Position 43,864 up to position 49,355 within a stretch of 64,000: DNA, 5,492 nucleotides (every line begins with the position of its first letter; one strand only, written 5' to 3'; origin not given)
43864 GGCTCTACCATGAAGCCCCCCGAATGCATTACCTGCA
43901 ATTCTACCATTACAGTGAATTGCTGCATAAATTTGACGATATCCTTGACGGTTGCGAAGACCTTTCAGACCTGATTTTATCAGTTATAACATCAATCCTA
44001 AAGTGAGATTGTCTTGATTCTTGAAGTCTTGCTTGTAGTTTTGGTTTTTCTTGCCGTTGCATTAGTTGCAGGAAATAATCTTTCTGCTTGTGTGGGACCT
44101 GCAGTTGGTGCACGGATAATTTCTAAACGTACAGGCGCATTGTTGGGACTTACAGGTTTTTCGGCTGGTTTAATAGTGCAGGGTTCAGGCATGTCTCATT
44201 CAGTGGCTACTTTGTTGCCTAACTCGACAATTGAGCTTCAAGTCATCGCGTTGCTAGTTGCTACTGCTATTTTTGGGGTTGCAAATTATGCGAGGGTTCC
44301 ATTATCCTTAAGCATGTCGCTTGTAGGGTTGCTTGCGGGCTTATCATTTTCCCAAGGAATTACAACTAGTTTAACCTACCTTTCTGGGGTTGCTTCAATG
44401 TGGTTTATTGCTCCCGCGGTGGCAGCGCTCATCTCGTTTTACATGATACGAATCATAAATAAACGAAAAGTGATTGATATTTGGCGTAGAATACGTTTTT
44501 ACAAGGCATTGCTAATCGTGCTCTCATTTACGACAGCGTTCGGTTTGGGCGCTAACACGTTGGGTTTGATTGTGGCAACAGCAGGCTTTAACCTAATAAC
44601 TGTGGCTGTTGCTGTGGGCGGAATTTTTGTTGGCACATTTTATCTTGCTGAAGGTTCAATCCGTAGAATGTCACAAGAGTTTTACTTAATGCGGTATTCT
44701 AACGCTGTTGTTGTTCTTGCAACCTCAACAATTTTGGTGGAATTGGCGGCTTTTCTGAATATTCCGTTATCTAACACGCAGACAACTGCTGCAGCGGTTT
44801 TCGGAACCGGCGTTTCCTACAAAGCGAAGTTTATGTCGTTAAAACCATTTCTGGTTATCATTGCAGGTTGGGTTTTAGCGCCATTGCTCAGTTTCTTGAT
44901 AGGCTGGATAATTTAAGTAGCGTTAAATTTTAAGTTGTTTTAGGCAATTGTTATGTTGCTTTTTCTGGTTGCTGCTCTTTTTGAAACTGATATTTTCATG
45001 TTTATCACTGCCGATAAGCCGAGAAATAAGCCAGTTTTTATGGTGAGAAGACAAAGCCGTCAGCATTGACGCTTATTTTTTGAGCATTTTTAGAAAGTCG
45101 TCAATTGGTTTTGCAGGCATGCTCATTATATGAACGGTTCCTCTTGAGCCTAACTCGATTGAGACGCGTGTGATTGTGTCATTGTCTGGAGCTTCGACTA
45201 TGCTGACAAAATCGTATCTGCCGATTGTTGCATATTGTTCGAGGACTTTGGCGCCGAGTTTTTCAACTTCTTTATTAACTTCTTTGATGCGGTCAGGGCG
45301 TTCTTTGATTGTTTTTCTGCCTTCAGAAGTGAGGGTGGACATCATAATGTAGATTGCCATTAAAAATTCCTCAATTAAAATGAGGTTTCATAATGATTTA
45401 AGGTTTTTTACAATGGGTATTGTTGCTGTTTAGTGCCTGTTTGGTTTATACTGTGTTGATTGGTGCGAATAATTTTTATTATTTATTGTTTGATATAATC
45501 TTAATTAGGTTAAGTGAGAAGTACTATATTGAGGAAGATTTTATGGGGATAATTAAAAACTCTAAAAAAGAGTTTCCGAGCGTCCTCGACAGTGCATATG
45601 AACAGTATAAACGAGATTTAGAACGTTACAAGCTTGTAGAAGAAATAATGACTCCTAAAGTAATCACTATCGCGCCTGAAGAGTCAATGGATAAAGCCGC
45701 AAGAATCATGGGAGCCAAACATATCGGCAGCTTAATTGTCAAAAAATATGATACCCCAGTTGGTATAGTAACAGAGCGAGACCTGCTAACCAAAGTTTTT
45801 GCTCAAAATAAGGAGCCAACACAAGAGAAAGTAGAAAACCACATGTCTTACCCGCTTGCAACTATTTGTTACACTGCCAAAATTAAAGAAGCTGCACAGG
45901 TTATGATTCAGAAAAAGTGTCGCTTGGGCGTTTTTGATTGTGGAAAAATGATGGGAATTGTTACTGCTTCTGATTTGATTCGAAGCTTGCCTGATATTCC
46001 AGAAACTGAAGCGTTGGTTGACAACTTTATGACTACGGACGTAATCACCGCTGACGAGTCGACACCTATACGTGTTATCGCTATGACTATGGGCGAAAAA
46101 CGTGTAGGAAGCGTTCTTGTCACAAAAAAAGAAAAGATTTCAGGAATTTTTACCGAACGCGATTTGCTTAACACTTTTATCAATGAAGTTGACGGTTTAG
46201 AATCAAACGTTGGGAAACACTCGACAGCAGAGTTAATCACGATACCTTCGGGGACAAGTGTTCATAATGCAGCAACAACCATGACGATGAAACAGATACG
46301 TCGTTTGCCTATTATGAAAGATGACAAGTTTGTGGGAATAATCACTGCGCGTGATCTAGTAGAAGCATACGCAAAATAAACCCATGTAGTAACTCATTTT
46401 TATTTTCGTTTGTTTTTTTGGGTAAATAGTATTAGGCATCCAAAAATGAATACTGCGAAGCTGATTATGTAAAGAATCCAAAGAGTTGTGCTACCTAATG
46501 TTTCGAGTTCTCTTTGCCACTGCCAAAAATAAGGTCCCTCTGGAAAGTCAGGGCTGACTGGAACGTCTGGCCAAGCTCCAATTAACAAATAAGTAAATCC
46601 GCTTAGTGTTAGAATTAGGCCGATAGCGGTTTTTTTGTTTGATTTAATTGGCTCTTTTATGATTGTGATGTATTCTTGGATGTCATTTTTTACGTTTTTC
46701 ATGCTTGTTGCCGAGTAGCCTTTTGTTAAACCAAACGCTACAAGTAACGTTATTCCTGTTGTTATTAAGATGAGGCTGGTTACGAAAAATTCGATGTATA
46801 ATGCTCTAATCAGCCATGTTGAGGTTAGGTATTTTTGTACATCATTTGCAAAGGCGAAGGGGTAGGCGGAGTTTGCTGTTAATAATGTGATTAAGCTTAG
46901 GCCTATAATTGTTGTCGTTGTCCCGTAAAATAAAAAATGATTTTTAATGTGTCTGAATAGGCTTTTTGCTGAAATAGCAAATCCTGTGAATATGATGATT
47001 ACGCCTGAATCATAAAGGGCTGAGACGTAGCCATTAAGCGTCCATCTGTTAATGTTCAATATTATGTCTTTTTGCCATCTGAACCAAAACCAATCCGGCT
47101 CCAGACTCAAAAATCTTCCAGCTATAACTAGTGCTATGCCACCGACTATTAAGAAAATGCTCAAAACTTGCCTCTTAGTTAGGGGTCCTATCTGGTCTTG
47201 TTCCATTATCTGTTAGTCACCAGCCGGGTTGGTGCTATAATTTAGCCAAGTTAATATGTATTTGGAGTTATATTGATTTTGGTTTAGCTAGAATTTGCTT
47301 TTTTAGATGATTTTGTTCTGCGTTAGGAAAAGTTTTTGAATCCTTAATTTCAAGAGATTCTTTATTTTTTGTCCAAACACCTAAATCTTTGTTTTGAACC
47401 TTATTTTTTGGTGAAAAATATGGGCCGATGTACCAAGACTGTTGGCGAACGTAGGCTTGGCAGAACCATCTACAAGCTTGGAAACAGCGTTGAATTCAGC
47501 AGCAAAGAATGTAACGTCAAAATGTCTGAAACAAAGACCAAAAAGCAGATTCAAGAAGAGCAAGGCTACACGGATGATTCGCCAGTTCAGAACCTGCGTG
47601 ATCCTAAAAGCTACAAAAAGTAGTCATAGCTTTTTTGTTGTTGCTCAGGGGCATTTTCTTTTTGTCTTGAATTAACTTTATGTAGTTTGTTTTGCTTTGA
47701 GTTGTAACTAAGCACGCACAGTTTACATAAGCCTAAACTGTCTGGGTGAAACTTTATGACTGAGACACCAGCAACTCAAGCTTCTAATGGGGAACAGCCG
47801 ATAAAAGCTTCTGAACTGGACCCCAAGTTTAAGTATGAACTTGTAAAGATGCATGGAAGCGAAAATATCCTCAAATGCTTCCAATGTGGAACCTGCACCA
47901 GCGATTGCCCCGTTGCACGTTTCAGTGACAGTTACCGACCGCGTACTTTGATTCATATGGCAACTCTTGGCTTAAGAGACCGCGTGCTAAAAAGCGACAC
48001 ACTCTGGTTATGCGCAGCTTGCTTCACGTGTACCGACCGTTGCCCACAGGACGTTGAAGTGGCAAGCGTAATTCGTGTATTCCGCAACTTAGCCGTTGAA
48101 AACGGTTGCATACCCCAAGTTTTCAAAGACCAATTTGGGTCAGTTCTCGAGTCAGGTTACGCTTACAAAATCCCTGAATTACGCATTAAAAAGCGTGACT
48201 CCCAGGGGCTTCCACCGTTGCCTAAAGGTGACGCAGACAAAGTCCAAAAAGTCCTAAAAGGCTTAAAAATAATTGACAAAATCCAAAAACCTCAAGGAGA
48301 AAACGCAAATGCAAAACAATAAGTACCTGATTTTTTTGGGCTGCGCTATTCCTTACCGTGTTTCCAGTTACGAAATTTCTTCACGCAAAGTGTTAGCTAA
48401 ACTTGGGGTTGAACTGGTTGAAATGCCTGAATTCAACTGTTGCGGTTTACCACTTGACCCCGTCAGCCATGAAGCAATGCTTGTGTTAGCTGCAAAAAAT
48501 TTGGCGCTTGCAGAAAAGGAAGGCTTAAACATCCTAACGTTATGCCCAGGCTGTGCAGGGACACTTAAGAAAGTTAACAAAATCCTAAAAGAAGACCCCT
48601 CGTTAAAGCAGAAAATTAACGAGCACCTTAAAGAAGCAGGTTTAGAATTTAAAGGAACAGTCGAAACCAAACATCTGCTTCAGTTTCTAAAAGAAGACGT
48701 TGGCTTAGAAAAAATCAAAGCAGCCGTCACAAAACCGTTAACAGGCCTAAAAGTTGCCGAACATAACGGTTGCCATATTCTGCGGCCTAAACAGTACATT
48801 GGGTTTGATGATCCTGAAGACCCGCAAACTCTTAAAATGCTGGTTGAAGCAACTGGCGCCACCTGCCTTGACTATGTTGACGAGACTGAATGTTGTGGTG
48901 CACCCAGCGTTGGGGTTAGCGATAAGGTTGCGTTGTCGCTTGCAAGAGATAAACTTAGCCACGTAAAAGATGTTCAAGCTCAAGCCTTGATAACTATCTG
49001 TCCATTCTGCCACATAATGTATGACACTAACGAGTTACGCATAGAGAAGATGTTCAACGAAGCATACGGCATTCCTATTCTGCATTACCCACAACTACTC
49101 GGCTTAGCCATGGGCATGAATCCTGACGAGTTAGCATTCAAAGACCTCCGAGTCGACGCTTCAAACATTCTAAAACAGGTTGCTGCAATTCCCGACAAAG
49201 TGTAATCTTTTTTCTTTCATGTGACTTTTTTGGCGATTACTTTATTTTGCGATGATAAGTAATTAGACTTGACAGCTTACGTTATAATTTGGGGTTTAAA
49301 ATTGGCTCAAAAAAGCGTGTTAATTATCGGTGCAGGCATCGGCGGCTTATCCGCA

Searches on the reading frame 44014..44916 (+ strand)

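Call 26: search_protein_families(library=pfam, proteins=[window:44014-44916:+], max_evalue=0.0001)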
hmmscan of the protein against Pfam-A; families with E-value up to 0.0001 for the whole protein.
window:44014-44916:+ (300 aa): 1 family
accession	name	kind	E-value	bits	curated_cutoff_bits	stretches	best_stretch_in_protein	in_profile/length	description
PF01384.25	PHO4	-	3.9e-21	75.8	33.7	1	20-297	3-350/350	Phosphate transporter family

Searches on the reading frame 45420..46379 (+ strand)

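Call 26: search_protein_families(library=pfam, proteins=[window:45420-46379:+], max_evalue=0.0001)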
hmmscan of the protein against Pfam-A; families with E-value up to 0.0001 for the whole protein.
window:45420-46379:+ (319 aa): 1 family
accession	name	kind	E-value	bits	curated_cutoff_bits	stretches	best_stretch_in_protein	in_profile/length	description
PF00571.33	CBS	-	2.5e-47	159.4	24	4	73-125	1-54/57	CBS domain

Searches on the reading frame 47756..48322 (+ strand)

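Call 26: search_protein_families(library=pfam, proteins=[window:47756-48322:+], max_evalue=0.0001)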
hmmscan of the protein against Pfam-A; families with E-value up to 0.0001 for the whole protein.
window:47756-48322:+ (188 aa): 4 families
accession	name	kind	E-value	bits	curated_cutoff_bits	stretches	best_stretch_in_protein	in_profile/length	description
PF13183.11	Fer4_8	-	5.1e-11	43.4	27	1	39-100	3-68/68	4Fe-4S dicluster domain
PF13534.11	Fer4_17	-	5.2e-09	37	22.2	1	40-100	1-60/61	4Fe-4S dicluster domain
PF13187.11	Fer4_9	-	5.8e-09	36.3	27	1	40-99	1-50/52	4Fe-4S dicluster domain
PF13237.11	Fer4_10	-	5e-06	26.8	25.5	1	40-97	8-53/53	4Fe-4S dicluster domain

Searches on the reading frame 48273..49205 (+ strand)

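Call 26: search_protein_families(library=pfam, proteins=[window:48273-49205:+], max_evalue=0.0001)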
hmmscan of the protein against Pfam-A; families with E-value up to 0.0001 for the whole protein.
window:48273-49205:+ (310 aa): 1 family
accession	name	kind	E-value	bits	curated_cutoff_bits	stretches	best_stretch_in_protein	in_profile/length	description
PF02754.22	CCG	-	5.3e-29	100.6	20.6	2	161-249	1-83/85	Cysteine-rich domain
